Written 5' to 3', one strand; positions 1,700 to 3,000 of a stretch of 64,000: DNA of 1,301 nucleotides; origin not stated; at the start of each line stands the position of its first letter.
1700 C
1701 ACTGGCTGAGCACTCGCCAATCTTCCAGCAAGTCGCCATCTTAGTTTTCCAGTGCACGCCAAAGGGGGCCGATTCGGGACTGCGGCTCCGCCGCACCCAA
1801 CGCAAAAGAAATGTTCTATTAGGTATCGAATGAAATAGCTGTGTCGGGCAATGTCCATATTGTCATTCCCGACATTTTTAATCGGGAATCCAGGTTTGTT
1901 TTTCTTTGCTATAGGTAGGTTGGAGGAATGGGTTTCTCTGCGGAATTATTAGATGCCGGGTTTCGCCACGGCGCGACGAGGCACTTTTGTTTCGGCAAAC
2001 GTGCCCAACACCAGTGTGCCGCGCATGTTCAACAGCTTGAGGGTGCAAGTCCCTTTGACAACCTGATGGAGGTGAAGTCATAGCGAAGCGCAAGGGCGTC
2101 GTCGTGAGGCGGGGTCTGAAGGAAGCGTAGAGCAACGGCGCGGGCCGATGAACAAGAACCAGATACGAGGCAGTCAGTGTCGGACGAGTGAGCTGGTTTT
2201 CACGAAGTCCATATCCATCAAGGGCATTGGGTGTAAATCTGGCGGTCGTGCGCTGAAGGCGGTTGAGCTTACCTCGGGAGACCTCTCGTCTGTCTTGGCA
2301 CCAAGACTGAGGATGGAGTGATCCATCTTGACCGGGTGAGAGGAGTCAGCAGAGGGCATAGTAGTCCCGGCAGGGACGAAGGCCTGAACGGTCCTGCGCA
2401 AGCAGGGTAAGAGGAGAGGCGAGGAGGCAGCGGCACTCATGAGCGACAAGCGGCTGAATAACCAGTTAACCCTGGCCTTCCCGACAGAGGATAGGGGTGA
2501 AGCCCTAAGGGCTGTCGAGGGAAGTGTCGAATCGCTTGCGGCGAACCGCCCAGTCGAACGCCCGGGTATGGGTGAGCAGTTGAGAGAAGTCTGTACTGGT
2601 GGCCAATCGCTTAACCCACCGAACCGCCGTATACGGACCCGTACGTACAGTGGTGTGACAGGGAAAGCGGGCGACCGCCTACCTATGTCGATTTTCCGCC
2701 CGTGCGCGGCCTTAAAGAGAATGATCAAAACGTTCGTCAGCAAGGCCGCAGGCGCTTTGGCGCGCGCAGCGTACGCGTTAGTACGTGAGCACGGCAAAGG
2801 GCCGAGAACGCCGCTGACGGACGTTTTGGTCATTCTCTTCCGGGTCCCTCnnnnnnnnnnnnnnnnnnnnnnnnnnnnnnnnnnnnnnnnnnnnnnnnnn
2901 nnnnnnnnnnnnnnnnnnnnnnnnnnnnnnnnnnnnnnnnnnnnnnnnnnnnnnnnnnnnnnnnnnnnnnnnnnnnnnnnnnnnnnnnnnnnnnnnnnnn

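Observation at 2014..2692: RT-less group IIC mini-intron inserted just downstream of a hairpin in a dispersed repeat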

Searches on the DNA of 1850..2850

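Call 4: search_rna_families(source=window, start=1850, end=2850, threshold=evalue, max_evalue=1, show_alignments=5)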
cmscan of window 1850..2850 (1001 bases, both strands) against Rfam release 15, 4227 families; matches with E-value up to 1: 3.
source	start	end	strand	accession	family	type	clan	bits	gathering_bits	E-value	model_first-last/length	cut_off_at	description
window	2098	2268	+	RF02001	group-II-D1D4-3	Intron;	CL00102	129.5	32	3.6e-28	1-170/170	no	Group II catalytic intron D1-D4-3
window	2308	2384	+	RF01998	group-II-D1D4-1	Intron;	CL00102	56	35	3.6e-09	1-84/84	no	Group II catalytic intron D1-D4-1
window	2622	2692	+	RF00029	Intron_gpII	Intron;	-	35.4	40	4.6e-05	1-77/77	no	Group II catalytic intron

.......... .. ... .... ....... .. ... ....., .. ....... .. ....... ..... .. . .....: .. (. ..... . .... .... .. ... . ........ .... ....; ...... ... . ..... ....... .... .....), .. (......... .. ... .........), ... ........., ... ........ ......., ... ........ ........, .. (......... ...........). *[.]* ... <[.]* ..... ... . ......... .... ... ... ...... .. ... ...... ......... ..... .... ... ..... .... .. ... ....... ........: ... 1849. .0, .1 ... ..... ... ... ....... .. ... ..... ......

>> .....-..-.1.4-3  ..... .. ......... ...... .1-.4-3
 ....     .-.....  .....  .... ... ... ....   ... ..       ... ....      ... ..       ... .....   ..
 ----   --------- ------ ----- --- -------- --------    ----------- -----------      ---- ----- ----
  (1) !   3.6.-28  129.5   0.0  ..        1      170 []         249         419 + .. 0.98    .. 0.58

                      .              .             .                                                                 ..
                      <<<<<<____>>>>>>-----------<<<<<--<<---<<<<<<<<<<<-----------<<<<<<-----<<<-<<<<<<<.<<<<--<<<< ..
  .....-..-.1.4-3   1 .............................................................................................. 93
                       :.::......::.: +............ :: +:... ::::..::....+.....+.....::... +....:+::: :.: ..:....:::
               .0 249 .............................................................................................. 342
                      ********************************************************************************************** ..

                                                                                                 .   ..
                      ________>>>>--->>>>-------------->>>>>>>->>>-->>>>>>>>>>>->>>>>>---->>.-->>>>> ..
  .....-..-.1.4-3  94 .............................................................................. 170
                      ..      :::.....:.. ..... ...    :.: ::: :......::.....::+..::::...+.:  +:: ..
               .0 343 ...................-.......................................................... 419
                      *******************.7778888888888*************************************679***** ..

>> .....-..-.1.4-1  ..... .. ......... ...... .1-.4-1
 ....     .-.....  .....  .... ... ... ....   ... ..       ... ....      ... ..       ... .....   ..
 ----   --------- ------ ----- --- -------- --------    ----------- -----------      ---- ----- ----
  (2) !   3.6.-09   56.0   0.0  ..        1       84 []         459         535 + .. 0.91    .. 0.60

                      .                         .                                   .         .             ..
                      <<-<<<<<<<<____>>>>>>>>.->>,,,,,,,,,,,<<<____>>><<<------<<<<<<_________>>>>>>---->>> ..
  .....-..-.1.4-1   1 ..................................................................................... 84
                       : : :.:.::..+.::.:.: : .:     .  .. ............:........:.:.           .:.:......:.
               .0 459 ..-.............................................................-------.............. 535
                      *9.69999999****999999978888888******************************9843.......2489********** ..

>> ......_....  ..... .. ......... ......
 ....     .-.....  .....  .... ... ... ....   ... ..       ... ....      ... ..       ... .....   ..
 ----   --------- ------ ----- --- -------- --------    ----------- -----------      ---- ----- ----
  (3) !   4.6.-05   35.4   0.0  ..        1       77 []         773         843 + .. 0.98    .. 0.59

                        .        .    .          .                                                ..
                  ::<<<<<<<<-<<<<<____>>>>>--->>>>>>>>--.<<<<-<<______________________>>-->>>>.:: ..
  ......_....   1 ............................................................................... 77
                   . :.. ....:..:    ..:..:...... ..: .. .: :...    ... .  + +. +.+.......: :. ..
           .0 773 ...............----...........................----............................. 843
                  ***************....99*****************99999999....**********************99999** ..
